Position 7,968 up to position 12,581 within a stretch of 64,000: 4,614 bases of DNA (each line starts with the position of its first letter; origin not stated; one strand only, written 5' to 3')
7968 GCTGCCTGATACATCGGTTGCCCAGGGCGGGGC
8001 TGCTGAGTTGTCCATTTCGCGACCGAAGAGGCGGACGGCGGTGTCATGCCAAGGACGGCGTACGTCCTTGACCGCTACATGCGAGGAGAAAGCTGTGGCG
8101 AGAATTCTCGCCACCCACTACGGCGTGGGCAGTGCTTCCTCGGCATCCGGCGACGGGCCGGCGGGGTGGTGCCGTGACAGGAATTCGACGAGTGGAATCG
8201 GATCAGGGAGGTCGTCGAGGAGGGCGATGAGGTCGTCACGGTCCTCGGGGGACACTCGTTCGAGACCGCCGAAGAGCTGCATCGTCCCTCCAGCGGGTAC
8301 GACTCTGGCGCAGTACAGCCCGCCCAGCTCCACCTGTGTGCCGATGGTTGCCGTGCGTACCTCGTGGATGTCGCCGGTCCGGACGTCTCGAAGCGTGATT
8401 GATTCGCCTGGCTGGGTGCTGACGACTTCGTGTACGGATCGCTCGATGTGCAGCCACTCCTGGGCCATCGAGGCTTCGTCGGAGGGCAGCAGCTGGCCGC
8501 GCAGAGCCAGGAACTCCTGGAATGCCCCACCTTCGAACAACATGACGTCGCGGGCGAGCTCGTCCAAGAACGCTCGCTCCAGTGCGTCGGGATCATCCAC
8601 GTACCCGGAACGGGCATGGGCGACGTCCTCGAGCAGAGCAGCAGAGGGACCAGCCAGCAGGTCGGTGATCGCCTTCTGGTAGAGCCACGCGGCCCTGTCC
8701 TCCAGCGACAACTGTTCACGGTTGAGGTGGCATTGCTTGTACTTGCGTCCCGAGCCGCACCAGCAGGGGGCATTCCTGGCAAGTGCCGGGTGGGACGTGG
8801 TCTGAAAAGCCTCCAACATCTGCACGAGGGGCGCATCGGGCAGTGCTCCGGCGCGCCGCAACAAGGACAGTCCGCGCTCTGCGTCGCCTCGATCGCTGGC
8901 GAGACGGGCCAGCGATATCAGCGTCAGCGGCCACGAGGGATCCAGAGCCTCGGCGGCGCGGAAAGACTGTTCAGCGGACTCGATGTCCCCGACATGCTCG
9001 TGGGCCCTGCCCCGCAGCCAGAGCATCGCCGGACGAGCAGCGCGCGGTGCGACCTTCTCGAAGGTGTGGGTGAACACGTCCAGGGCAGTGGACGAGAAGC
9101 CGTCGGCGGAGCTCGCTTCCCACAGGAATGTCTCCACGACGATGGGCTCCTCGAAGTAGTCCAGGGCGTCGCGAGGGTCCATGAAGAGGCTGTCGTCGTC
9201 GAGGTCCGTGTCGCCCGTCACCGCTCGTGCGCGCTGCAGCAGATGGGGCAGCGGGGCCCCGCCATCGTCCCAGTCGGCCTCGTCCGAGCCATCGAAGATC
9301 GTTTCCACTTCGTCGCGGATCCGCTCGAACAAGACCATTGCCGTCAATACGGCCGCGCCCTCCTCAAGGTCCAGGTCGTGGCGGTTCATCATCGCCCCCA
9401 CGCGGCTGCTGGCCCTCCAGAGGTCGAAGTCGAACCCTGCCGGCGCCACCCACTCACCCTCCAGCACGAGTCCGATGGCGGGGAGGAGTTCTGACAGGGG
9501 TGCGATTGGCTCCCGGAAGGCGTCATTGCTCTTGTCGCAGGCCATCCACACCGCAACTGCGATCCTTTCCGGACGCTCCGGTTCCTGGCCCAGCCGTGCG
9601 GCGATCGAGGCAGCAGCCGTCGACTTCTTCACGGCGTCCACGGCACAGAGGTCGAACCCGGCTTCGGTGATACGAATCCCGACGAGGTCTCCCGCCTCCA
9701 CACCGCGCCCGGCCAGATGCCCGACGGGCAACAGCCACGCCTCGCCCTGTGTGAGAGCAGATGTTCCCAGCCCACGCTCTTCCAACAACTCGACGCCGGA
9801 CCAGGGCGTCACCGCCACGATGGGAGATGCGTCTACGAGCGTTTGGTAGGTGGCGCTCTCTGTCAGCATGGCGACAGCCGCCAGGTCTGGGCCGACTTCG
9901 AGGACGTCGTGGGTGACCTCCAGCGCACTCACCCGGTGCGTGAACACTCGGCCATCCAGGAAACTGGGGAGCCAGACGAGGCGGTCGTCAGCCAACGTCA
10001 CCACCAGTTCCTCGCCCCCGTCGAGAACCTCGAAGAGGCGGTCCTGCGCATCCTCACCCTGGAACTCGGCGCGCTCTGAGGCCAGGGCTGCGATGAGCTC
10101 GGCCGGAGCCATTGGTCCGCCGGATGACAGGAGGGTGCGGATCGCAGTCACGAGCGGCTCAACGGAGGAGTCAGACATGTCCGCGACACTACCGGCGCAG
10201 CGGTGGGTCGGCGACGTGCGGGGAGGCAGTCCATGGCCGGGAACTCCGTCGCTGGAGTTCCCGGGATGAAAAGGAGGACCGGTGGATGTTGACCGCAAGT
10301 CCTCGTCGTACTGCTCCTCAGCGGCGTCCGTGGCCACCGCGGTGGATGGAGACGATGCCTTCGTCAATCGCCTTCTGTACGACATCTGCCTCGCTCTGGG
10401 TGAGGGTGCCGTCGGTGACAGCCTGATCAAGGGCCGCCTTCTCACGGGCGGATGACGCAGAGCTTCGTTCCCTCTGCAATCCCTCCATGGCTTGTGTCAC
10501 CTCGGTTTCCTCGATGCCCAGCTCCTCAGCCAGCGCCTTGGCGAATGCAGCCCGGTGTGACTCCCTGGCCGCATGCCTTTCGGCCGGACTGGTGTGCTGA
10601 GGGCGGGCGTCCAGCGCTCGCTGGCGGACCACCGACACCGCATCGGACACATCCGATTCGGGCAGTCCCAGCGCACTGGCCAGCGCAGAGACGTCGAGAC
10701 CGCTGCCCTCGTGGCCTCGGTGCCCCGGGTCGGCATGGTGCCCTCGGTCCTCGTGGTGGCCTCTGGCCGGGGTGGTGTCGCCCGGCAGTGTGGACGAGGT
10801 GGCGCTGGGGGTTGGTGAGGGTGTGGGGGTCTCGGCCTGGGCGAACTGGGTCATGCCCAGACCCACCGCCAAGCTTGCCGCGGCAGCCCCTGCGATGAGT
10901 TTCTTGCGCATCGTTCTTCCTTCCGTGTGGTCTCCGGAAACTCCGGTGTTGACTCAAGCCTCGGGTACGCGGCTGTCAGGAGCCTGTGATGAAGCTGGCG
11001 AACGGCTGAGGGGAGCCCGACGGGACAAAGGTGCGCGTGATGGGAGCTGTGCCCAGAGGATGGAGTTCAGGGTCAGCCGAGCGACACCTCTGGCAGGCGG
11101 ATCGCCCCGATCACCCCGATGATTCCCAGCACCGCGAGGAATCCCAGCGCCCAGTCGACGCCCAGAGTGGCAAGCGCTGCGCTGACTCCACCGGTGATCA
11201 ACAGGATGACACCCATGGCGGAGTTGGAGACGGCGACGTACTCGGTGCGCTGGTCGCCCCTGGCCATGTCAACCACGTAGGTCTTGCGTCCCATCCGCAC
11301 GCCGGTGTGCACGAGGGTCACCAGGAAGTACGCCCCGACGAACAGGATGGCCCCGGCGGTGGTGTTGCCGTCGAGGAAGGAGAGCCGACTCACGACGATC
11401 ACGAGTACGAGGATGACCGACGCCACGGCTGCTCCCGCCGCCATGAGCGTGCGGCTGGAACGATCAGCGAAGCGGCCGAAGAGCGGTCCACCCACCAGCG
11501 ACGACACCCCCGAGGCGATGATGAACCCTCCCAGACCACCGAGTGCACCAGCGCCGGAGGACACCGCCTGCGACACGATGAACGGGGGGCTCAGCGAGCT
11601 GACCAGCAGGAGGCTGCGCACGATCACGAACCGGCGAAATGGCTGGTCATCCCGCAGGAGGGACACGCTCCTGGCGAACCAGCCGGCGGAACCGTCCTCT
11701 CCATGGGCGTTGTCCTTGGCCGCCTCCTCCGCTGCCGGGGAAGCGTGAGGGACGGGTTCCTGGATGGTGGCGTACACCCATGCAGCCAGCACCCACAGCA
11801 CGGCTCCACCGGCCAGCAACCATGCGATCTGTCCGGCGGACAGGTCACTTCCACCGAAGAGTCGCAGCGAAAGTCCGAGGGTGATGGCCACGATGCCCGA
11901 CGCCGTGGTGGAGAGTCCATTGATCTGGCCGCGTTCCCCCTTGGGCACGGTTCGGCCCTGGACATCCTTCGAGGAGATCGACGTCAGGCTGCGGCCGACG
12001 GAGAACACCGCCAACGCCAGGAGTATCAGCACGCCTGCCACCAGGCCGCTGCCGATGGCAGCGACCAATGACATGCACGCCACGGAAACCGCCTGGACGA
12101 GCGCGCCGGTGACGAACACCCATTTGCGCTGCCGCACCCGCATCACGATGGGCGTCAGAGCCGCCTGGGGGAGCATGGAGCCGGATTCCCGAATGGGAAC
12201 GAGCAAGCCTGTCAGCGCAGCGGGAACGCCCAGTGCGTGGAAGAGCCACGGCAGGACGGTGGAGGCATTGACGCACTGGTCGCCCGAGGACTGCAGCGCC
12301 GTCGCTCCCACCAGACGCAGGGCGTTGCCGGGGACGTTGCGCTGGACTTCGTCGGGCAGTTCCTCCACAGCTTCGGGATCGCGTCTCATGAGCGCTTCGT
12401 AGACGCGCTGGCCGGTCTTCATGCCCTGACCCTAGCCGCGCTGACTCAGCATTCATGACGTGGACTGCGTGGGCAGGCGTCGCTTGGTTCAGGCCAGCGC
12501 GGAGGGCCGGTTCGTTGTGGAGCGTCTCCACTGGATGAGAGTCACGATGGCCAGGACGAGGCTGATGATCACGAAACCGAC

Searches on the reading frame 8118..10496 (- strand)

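Call 14: search_protein_families(library=pfam, proteins=[window:8118-10496:-], max_evalue=0.001)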
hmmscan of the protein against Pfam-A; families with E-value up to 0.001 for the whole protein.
window:8118-10496:- (792 aa): 2 families
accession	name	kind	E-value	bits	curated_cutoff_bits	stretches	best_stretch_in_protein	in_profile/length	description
PF02810.21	SEC-C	-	8.4e-10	38.8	20.4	1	574-591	1-18/19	SEC-C motif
PF13428.12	TPR_14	-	7.9e-05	23.4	23.5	0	489-532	1-44/44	Tetratricopeptide repeat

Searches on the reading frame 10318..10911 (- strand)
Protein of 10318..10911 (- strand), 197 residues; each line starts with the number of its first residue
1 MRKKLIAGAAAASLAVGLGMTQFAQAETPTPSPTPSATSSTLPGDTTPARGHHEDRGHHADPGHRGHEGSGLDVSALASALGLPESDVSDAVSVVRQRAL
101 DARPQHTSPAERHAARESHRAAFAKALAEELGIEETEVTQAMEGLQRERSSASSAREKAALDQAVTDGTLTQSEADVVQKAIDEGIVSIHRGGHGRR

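Call 91: search_protein_families(library=pfam, proteins=[window:10318-10911:-], max_evalue=0.001)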
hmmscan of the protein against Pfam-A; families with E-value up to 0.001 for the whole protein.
window:10318-10911:- (197 aa): 1 family
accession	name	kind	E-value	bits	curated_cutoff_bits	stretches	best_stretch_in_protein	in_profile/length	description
PF22451.2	NirdL-like_HTH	-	0.00041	20.3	27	0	125-148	20-43/47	Siroheme decarboxylase NirDL-like HTH domain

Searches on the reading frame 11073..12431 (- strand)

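Call 14: search_protein_families(library=pfam, proteins=[window:11073-12431:-], max_evalue=0.001)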
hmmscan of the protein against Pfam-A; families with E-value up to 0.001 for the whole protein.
window:11073-12431:- (452 aa): 1 family
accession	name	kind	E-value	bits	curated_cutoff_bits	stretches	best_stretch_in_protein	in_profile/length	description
PF07690.21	MFS_1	-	2.2e-15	56.9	33.4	2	56-367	15-306/347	Major Facilitator Superfamily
